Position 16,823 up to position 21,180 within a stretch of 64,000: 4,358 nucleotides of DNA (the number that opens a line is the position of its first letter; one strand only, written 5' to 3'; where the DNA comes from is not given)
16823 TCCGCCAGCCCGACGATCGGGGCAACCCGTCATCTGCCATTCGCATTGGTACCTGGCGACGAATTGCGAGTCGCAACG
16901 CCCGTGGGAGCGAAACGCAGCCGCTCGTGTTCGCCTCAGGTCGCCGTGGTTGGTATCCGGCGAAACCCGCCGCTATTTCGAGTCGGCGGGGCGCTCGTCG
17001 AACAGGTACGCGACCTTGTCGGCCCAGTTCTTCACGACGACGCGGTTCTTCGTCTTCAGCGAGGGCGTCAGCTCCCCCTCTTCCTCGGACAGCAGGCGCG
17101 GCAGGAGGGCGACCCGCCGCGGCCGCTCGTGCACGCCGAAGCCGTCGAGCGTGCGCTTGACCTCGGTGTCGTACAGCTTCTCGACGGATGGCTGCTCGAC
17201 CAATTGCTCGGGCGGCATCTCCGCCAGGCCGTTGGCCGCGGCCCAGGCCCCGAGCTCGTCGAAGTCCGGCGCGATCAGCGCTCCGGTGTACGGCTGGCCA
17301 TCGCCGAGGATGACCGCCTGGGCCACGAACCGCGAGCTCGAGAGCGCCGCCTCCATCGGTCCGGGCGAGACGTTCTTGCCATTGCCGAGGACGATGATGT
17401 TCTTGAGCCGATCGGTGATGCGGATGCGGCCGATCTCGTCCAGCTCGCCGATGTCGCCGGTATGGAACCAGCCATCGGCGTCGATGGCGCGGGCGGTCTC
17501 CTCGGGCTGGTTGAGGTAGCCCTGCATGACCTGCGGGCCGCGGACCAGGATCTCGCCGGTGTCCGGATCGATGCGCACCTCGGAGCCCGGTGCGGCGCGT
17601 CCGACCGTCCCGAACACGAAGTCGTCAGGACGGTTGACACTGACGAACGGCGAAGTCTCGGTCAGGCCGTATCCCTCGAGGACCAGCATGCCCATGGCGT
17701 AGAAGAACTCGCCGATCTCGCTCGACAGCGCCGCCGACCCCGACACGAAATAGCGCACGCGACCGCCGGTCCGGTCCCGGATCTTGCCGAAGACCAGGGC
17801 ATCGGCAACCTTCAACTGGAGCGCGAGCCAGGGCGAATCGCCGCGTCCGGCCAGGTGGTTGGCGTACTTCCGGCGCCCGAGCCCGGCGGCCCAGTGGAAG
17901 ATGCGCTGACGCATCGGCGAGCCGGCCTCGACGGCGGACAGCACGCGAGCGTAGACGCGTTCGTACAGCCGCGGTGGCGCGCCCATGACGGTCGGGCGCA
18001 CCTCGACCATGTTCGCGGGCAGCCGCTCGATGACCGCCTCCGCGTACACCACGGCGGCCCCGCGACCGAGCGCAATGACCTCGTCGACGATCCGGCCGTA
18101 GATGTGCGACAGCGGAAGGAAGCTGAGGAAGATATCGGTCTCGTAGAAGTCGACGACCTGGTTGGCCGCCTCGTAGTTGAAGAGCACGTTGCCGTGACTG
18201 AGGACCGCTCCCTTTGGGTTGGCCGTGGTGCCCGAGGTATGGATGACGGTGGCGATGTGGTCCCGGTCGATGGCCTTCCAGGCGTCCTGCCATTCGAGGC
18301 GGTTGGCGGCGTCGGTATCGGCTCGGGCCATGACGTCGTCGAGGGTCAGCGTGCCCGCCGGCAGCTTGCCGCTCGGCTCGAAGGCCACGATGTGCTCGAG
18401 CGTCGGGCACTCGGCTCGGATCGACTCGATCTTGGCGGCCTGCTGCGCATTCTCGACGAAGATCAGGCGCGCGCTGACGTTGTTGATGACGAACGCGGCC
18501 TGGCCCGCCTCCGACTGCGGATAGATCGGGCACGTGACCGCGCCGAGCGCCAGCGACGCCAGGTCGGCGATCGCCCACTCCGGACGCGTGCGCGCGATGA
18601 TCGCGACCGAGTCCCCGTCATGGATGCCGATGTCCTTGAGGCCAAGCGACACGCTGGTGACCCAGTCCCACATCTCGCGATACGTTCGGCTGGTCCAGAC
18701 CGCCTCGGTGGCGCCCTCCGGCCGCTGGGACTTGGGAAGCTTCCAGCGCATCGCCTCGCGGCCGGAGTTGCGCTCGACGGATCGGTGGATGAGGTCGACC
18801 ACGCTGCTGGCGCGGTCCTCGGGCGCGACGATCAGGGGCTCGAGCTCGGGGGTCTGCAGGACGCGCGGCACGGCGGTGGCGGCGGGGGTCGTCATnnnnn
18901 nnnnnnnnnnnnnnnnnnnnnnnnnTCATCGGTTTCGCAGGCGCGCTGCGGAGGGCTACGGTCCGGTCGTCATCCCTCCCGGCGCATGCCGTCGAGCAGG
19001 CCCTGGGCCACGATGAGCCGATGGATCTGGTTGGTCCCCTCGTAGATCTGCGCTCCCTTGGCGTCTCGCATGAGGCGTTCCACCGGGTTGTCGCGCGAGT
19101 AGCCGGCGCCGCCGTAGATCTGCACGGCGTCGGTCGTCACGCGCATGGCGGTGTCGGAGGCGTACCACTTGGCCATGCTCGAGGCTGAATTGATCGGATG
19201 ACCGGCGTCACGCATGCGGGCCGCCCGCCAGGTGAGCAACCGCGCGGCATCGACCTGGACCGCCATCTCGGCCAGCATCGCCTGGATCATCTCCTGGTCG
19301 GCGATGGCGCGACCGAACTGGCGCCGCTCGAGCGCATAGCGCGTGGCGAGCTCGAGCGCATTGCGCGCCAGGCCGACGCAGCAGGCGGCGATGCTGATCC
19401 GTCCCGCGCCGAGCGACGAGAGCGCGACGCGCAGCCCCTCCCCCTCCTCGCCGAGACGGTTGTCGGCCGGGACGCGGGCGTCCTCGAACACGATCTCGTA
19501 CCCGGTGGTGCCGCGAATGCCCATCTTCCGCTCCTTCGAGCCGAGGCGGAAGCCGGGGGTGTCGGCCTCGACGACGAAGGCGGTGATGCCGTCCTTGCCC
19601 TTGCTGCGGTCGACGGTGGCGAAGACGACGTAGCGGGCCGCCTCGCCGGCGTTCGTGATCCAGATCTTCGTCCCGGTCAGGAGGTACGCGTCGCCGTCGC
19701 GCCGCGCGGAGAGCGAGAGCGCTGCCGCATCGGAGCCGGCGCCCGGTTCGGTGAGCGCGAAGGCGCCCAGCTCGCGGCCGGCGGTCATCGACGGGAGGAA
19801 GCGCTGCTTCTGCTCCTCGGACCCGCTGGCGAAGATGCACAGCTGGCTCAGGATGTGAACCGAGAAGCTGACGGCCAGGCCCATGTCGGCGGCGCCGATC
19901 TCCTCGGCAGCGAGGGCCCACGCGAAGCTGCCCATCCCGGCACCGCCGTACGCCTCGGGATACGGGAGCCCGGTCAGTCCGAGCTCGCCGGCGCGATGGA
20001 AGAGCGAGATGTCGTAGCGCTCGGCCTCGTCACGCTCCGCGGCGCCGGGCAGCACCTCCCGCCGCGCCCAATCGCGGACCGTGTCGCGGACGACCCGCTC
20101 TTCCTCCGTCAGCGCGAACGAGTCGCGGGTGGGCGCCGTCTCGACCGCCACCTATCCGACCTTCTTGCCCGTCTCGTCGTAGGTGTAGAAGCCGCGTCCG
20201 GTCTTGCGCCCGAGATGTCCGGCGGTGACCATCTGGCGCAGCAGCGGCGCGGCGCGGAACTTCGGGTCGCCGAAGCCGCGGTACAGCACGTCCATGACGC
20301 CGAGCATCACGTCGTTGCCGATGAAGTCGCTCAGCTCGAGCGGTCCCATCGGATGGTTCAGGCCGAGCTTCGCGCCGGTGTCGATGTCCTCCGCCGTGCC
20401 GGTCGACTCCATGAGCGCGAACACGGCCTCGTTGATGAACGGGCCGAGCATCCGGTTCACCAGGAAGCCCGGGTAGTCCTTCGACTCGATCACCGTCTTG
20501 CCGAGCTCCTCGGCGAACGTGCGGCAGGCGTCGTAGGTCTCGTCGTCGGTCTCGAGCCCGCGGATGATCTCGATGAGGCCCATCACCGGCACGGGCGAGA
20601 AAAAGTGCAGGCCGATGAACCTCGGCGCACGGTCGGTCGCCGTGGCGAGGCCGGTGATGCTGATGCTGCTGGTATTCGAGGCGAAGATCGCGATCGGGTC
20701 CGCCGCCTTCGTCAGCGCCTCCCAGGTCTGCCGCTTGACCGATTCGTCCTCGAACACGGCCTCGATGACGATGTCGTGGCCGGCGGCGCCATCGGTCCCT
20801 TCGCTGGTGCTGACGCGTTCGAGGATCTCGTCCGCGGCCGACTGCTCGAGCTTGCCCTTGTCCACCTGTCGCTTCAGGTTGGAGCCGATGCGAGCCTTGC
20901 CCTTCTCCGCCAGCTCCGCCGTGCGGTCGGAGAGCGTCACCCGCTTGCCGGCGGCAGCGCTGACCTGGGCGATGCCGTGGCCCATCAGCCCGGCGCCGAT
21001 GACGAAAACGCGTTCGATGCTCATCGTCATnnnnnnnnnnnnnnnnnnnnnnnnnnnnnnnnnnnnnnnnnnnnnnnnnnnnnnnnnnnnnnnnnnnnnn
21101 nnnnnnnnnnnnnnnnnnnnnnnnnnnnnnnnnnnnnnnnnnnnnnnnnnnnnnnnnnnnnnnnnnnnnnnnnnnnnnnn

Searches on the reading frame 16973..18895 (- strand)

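Call 11: search_protein_families(library=pfam, proteins=[window:16973-18895:-])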
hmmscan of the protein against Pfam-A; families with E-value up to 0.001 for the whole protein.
window:16973-18895:- (640 aa): 2 families
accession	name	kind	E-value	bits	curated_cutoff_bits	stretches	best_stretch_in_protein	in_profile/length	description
PF00501.34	AMP-binding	-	1.7e-74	251.4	29.9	1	44-461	9-384/384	AMP-binding enzyme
PF23562.2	AMP-binding_C_3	-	8.8e-11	42.7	20.8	1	499-544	2-48/124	AMP-binding enzyme C-terminal domain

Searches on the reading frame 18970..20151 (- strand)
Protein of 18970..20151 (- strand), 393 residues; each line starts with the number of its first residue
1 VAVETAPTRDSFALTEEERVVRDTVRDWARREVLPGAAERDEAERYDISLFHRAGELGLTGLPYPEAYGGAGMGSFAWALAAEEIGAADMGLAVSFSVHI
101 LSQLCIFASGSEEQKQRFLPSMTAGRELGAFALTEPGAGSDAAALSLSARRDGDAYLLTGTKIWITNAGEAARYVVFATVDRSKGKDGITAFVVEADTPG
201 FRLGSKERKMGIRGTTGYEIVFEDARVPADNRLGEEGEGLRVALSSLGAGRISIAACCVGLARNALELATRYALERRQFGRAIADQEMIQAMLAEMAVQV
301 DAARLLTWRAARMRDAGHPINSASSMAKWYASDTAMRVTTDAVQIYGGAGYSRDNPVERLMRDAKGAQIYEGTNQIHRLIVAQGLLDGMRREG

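Call 11: search_protein_families(library=pfam, proteins=[window:18970-20151:-])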
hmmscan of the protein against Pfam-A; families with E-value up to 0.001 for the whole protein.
window:18970-20151:- (393 aa): 5 families
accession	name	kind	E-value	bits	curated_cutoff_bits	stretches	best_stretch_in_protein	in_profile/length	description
PF00441.29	Acyl-CoA_dh_1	-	4.7e-52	176.6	22.4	1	237-386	1-150/150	Acyl-CoA dehydrogenase, C-terminal domain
PF02771.21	Acyl-CoA_dh_N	-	5.7e-33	114.1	22.9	1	15-125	1-112/113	Acyl-CoA dehydrogenase, N-terminal domain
PF02770.24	Acyl-CoA_dh_M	-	4.6e-25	88.1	33.3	1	130-224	1-96/97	Acyl-CoA dehydrogenase, middle domain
PF08028.16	Acyl-CoA_dh_2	-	1.2e-22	81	22.7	1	253-374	2-133/134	Acyl-CoA dehydrogenase, C-terminal domain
PF22924.1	ACOX_C_alpha1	-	5.2e-11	43.1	27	1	315-385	98-168/169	Acyl-CoA oxidase, C-alpha1 domain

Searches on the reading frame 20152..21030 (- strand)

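Call 11: search_protein_families(library=pfam, proteins=[window:20152-21030:-])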
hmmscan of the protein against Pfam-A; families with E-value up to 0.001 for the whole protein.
window:20152-21030:- (292 aa): 3 families
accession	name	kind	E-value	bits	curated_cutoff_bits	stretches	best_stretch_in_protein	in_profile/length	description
PF02737.24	3HCDH_N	-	1.7e-59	201.2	22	1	8-185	2-179/180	3-hydroxyacyl-CoA dehydrogenase, NAD binding domain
PF00725.27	3HCDH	-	1.5e-33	115.6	22.1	1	188-284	1-97/97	3-hydroxyacyl-CoA dehydrogenase, C-terminal domain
PF03446.21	NAD_binding_2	-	0.00041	20.8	21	1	8-102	2-73/161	NAD binding domain of 6-phosphogluconate dehydrogenase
